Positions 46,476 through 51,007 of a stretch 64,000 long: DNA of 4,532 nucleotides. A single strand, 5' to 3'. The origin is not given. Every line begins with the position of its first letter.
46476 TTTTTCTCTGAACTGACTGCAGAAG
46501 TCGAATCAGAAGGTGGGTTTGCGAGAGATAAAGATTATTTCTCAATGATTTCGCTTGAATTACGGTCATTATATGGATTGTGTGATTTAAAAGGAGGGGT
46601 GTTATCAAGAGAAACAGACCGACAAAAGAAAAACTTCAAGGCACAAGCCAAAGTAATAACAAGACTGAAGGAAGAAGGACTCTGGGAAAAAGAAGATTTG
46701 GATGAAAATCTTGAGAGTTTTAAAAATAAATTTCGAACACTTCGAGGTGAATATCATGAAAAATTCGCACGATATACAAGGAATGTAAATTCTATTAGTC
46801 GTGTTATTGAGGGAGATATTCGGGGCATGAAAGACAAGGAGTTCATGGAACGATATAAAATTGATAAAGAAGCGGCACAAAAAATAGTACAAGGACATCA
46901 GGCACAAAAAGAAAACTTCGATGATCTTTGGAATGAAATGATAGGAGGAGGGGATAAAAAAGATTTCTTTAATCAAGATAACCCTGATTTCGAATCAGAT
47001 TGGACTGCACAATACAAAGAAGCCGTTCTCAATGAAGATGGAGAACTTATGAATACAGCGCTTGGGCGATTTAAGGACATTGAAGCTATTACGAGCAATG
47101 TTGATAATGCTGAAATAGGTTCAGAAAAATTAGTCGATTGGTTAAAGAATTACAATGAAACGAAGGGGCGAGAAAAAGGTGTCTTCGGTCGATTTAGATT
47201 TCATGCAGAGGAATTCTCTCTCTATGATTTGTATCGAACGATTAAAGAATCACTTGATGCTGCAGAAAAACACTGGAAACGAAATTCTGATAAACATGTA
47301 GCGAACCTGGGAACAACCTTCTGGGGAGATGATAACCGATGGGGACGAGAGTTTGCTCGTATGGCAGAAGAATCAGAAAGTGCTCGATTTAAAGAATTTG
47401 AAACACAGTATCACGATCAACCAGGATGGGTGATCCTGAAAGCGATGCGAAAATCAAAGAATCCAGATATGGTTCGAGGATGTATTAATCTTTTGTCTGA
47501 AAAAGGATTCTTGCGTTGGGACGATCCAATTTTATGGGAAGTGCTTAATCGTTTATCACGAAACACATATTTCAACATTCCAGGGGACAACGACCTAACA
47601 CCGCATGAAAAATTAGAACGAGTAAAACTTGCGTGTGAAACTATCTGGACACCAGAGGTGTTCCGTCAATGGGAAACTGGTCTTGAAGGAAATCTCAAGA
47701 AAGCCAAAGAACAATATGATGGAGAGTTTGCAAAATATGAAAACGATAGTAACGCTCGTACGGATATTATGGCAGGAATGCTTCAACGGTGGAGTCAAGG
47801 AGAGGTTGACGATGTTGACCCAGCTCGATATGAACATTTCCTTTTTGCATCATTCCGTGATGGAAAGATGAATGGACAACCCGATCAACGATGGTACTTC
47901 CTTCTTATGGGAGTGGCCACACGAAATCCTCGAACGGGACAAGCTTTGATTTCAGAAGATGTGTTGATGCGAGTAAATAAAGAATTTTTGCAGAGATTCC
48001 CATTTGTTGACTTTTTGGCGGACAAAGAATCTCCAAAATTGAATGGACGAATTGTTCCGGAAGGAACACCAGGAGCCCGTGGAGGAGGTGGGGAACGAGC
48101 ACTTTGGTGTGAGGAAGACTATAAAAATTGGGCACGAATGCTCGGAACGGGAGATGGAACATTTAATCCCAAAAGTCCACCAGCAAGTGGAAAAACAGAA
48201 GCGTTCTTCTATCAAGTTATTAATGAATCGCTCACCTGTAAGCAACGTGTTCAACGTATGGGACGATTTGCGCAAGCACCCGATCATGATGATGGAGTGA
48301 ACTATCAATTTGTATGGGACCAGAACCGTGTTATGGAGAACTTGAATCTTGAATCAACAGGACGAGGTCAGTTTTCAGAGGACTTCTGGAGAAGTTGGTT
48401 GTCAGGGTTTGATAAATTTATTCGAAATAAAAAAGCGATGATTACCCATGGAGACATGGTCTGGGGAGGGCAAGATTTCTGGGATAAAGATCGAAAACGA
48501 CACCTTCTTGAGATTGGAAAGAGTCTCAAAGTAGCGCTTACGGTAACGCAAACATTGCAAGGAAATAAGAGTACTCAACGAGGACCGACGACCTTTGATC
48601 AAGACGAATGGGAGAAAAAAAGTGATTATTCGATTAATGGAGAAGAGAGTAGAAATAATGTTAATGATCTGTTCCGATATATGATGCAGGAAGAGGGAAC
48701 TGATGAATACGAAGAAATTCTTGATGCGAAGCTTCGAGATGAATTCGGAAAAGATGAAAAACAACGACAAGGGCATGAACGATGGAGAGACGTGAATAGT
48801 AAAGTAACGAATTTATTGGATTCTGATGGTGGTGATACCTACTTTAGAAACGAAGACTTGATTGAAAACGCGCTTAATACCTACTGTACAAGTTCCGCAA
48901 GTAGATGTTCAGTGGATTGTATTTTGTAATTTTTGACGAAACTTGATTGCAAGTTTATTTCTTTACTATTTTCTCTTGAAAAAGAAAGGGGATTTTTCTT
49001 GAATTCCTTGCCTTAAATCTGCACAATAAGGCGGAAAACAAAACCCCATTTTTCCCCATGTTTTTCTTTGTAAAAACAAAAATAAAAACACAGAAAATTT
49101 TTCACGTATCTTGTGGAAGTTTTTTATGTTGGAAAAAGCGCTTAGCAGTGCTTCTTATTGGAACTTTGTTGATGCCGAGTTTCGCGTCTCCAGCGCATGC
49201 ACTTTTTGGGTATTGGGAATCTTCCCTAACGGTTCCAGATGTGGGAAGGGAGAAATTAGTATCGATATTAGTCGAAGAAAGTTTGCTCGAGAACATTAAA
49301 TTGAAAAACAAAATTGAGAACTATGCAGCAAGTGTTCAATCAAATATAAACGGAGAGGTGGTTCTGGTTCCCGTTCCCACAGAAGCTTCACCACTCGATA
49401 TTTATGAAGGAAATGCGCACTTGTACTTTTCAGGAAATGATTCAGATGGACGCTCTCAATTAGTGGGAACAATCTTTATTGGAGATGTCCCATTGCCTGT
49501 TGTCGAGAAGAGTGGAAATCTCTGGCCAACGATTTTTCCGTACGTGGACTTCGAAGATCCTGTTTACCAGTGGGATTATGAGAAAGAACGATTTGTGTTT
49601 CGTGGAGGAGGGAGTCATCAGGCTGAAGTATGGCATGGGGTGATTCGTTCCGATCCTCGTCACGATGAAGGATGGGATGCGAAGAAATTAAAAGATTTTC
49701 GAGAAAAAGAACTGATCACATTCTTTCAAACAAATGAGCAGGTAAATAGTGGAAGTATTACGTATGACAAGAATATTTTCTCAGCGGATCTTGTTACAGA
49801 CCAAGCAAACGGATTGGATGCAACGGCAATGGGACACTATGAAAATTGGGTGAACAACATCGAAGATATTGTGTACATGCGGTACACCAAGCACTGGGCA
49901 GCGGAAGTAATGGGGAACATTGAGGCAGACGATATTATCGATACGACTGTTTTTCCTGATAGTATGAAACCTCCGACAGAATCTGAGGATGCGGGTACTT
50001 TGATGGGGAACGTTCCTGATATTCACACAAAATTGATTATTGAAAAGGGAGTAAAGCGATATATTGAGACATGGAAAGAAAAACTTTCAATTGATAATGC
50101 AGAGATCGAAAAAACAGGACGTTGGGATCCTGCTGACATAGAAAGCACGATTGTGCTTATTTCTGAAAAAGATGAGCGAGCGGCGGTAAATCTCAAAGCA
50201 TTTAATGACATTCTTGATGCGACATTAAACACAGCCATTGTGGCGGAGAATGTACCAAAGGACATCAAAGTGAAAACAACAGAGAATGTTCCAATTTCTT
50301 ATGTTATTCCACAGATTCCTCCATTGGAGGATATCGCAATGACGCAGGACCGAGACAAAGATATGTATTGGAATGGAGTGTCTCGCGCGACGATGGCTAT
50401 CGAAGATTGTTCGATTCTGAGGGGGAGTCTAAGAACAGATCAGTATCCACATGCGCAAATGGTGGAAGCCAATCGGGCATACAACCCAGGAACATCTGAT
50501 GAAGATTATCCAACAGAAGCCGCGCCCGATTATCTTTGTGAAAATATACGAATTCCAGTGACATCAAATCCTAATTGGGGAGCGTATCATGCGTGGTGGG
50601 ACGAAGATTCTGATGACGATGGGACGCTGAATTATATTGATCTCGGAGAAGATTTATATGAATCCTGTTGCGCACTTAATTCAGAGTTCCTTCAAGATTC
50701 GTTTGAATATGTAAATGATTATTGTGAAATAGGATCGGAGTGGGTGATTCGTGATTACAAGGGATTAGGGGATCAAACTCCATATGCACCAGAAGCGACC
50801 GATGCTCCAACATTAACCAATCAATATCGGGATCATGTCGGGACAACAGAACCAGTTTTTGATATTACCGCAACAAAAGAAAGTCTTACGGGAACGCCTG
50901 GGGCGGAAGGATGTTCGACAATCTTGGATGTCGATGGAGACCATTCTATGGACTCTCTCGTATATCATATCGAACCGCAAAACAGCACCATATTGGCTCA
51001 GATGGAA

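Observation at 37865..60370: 22.5-kb co-oriented five-gene locus of membrane-anchored, coiled-coil and giant surface proteins with no recognisable family: candidate trans-envelope or cell-contact apparatus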

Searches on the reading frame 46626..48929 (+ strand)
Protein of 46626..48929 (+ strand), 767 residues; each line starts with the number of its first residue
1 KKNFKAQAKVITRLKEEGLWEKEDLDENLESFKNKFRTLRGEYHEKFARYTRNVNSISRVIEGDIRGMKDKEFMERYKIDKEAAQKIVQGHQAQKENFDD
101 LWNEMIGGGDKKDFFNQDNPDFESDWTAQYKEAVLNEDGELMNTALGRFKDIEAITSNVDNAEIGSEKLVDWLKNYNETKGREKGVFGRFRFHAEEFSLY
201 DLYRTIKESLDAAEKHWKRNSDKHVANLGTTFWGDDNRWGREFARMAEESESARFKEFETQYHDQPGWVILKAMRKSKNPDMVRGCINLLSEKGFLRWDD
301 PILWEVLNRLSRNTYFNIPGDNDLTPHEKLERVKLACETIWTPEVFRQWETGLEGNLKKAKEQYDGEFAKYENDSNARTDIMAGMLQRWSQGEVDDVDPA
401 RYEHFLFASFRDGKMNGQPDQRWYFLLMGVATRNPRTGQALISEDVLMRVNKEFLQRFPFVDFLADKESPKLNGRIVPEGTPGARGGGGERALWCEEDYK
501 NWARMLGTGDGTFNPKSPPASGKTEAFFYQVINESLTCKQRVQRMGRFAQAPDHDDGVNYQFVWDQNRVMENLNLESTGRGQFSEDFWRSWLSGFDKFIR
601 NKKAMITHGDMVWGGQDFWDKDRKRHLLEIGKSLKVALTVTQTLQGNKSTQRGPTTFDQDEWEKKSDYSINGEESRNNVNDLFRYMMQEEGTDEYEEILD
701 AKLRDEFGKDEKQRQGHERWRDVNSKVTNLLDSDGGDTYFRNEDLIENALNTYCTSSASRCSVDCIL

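Call 47: search_solved_structures(query=A3, max_evalue=10, show_alignments=1)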
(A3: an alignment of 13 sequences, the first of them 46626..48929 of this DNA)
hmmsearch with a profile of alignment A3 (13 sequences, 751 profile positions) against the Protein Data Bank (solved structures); distinct sequences matched with E-value up to 10: 0.

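Call 55: find_homologous_proteins(query=window:46626-48929:+, max_evalue=0.001)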
Query window:46626-48929:+ (767 aa): 3 proteins with E <= 0.001 among 7131 candidates.
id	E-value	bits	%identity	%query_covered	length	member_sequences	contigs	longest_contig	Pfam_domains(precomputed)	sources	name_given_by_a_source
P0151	7.6e-104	367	35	74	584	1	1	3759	-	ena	-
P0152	3.8e-88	315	31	94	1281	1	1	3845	-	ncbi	ncbi:MAG TPA: hypothetical protein VIT68_03500, partial [Candidatus Gracilibacteria bacterium]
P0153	1.8e-9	55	24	52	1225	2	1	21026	-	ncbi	ncbi:MAG: hypothetical protein AAB592_05660 [Patescibacteria group bacterium]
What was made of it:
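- Tried and rejected: The third homologue search, run with that domain, returned only three proteins (call 55).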

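Call 110: find_encoding_contigs(protein=P0153, flank=10000, max_places=1)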
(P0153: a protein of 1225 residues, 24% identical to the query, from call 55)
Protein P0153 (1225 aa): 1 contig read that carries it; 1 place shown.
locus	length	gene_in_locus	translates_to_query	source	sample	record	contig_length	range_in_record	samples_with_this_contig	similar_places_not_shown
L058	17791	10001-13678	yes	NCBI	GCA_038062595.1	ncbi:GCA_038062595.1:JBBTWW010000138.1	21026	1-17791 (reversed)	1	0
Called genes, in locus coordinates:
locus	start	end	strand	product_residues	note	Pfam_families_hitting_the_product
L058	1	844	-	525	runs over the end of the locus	PF02826:2-Hacid_dh_C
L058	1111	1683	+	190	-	-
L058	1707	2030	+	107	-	-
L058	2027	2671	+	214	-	-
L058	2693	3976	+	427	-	-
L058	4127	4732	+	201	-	PF01250:Ribosomal_S6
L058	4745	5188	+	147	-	PF00436:SSB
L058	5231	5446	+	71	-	PF01084:Ribosomal_S18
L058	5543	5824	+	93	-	-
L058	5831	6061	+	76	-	-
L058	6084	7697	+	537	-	-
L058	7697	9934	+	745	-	-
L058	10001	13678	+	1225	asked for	-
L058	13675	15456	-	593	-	PF07973:tRNA_SAD, PF00587:tRNA-synt_2b, PF03129:HGTP_anticodon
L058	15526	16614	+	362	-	PF02463:SMC_N, PF13175:AAA_15, PF13476:AAA_23, PF13514:AAA_27 (weak), PF13304:AAA_21 (weak)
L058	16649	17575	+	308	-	PF13367:PrsW-protease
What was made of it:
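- E is absent next to A-D in L058 (call 110).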

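Call 125: search_dna_similar(query=window:46626-48929:+, collection=phages, mode=protein, max_evalue=0.01, max_rows=10)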
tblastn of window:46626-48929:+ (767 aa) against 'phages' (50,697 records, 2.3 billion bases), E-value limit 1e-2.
No match.
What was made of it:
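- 46626..48929 (+): Conserved C-terminal globular domain of D (residues 1058-1824). Motifs include DHDDA, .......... and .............. No match in PDB sequences or phages (calls 47, 125).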

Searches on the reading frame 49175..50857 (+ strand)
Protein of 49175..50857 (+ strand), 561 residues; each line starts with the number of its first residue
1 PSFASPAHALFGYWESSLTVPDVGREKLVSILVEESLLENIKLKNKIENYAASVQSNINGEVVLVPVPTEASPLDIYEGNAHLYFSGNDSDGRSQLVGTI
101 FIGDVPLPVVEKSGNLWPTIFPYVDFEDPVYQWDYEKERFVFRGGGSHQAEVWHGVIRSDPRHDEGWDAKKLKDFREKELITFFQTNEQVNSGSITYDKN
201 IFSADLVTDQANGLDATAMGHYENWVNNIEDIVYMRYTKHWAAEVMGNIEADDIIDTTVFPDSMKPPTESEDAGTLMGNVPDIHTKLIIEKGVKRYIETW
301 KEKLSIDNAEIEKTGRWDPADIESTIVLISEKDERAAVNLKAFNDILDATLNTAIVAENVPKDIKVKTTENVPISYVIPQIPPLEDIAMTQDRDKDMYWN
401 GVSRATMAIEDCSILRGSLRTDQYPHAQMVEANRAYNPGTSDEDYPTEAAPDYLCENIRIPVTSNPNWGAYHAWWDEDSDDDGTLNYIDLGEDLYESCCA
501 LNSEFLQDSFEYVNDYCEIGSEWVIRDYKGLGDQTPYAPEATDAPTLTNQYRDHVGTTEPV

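Call 81: predict_structure(alignment_id=A5)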
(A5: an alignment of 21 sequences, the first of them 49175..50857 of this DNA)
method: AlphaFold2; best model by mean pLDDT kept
length: 561 residues; sequences in the alignment: 21
mean_pLDDT: 67.2   pTM: 0.42
mean pLDDT of the five models: 67.2, 66.7, 65.9, 62.9, 62.2
residues with pLDDT >= 90: 110; 70-90: 163; 50-70: 131; < 50: 157
segments of 3 or more residues with pLDDT < 50: 1-22, 361-367, 374-383, 434-498, 500-502, 519-539, 542-561
pLDDT, mean of each block of 10 residues (from residue 1): 36 39 75 94 95 91 94 94 90 90 92 87 89 92 74 88 76 90 91 77 67 78 88 83 76 58 57 60 77 88 84 72 83 89 83 64 46 44 50 50 53 57 61 45 42 37 33 36 36 40 51 50 46 44 44 39 30
secondary structure, 60 per line:
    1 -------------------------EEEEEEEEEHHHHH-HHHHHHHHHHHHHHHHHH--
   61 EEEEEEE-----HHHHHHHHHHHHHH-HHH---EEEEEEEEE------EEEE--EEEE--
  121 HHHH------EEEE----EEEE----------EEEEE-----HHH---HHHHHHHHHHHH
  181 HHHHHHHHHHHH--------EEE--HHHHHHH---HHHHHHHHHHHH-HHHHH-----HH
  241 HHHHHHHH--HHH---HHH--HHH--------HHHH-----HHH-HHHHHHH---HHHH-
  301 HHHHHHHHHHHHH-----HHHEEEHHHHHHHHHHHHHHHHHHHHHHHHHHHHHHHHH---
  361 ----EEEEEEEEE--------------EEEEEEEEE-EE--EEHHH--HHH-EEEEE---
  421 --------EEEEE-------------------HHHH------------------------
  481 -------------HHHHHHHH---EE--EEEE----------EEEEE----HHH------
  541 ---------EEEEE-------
elements in order: E26-34 H35-39 H41-58 E61-67 H73-86 E94-102 E109-112 E115-118 H121-124 E131-134 E139-142 E153-157 H169-192 E201-203 H206-212 H216-227 H229-233 H239-248 H273-276 H286-292 H296-299 H301-313 E322-324 H325-357 E365-373 E388-396 E413-417 E429-433 H453-456 H494-501 E509-512 E523-527 E550-554

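Call 83: fold_search(model_id=the predicted structure, library=pdb)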
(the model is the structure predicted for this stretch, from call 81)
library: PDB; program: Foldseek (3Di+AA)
matches with E <= 10: 1051; with E <= 0.001: 0
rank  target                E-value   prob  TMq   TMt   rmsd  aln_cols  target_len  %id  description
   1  1di0_D                1.4e-02  0.97  0.15  0.47   9.0       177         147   12  CRYSTAL STRUCTURE OF LUMAZINE SYNTHASE FROM BRUCELLA ABORTUS (released 2000-04-24)
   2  1xn1_E                1.9e-02  0.94  0.15  0.46   9.3       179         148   12  Crystal Structure Of Lumazine Synthase From Brucella Abortus (Orthorhombic Form At 3.05 Angstroms) (released 2005-09-27)
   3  8uav_A                2.0e-02  0.90  0.16  0.33   9.9       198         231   13  Cryo-EM Structure of Brucella Abortus Lumazine Synthase (BLS) Engineered with Shiga Toxin I subunit B (Stx1B) (released 2025-03-26)
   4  3trh_A                2.6e-02  0.66  0.12  0.33  13.3       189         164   11  Structure of a phosphoribosylaminoimidazole carboxylase catalytic subunit (purE) from Coxiella burnetii (released 2011-09-28)
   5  1t13_A                3.1e-02  0.92  0.15  0.46   9.0       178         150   12  Crystal Structure Of Lumazine Synthase From Brucella Abortus Bound To 5-nitro-6-(D-ribitylamino)-2,4(1H,3H) pyrimidine (released 2005-04-19)
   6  3trh_I                3.1e-02  0.54  0.12  0.32  13.6       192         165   11  Structure of a phosphoribosylaminoimidazole carboxylase catalytic subunit (purE) from Coxiella burnetii (released 2011-09-28)
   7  1di0_C                3.5e-02  0.92  0.15  0.47   9.0       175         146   12  CRYSTAL STRUCTURE OF LUMAZINE SYNTHASE FROM BRUCELLA ABORTUS (released 2000-04-24)
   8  1di0_E                3.7e-02  0.87  0.15  0.45   9.2       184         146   10  CRYSTAL STRUCTURE OF LUMAZINE SYNTHASE FROM BRUCELLA ABORTUS (released 2000-04-24)
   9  8uaw_A                4.2e-02  0.77  0.15  0.30   9.1       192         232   14  Cryo-EM Structure of Brucella Abortus Lumazine Synthase (BLS) Engineered with Shiga Toxin II subunit B (Stx2B) (released 2025-03-26)
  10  8kac                  4.4e-02  0.82  0.13  0.42   7.7       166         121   11  De novo design protein -NX1 (released 2024-08-07)
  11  3kuu_A                5.0e-02  0.44  0.12  0.31  13.4       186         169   12  Structure of the PurE Phosphoribosylaminoimidazole Carboxylase Catalytic Subunit from Yersinia pestis (released 2009-12-22)
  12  1xn1_H                5.6e-02  0.84  0.15  0.44   8.9       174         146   13  Crystal Structure Of Lumazine Synthase From Brucella Abortus (Orthorhombic Form At 3.05 Angstroms) (released 2005-09-27)
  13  1xmp_F                5.6e-02  0.38  0.12  0.32  14.3       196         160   14  Crystal Structure of PurE (BA0288) from Bacillus anthracis at 1.8 Resolution (released 2004-11-16)
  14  1t13_D                6.3e-02  0.87  0.15  0.47   9.7       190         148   12  Crystal Structure Of Lumazine Synthase From Brucella Abortus Bound To 5-nitro-6-(D-ribitylamino)-2,4(1H,3H) pyrimidine (released 2005-04-19)
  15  9jwl_A                6.3e-02  0.77  0.10  0.17   4.0        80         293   11  De novo designed D-allose binding protein based on 1rpj (released 2025-10-15)
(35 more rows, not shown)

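Call 127: fold_search(model_id=the predicted structure, library=viral)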
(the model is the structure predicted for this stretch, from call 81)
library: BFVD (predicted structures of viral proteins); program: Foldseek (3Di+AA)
matches with E <= 10: 405; with E <= 0.001: 0
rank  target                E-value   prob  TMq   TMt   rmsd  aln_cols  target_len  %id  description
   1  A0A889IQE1            1.3e-02  0.25  0.11  0.14  17.5       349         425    9  Uncharacterized protein [Burkholderia phage BCSR52]
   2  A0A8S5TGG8            4.1e-02  0.20  0.10  0.14  20.2       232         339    9  Uncharacterized protein [Myoviridae sp. ctIty1]
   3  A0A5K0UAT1            1.1e-01  0.41  0.10  0.12  11.2       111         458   11  Uncharacterized protein [Yasminevirus sp. GU-2018]
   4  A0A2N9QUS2            1.1e-01  0.33  0.14  0.30  14.2       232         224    9  (no name in the UniProt tables at hand)
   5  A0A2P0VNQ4            1.3e-01  0.18  0.07  0.19  15.6       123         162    8  LabA-like/DUF88 superfamily protein [Tetraselmis virus 1]
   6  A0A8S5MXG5            1.4e-01  0.28  0.09  0.15  10.2       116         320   10  Uncharacterized protein [Myoviridae sp. ctWaE18]
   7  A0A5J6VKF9            1.8e-01  0.18  0.13  0.14  12.5       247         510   10  GMA12/MNN10 family galactosyl transferase [Megaviridae environmental sample]
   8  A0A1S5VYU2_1          1.8e-01  0.04  0.09  0.07  26.3       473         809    9  (no name in the UniProt tables at hand)
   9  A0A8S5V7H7            2.5e-01  0.16  0.11  0.28  11.0       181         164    7  Uncharacterized protein [CrAss-like virus sp. ctUXy6]
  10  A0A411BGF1            2.8e-01  0.28  0.14  0.34  10.3       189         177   11  (no name in the UniProt tables at hand)
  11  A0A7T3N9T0            2.8e-01  0.12  0.07  0.14  10.4       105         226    8  Uncharacterized protein [Serratia phage vB_SmaS_Rovert]
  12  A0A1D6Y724            2.8e-01  0.11  0.10  0.19  15.5       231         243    9  (no name in the UniProt tables at hand)
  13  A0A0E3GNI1            3.0e-01  0.33  0.11  0.19  12.2        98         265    8  Outer capsid glycoprotein VP7 [Rotavirus I]
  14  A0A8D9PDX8            3.0e-01  0.11  0.10  0.15  13.3       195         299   10  NTPase [Corticoviridae sp.]
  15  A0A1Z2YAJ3            3.2e-01  0.16  0.08  0.16   9.6       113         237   14  Outer capsid glycoprotein VP7 (Fragment) [Rotavirus A]
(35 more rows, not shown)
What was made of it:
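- On Phage tail / tape-measure module: The BFVD fold search gives nothing at E<=0.001 (call 127).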

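Call 128: search_dna_similar(query=window:49175-50857:+, collection=phages, mode=protein, max_evalue=0.01, max_rows=10)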
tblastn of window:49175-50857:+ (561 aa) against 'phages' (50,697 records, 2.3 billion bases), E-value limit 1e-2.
No match.
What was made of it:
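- On Phage tail / tape-measure module: tblastn of D's C-terminus and E's N-terminus against 50,697 phage records gives no match (calls 125, 128).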
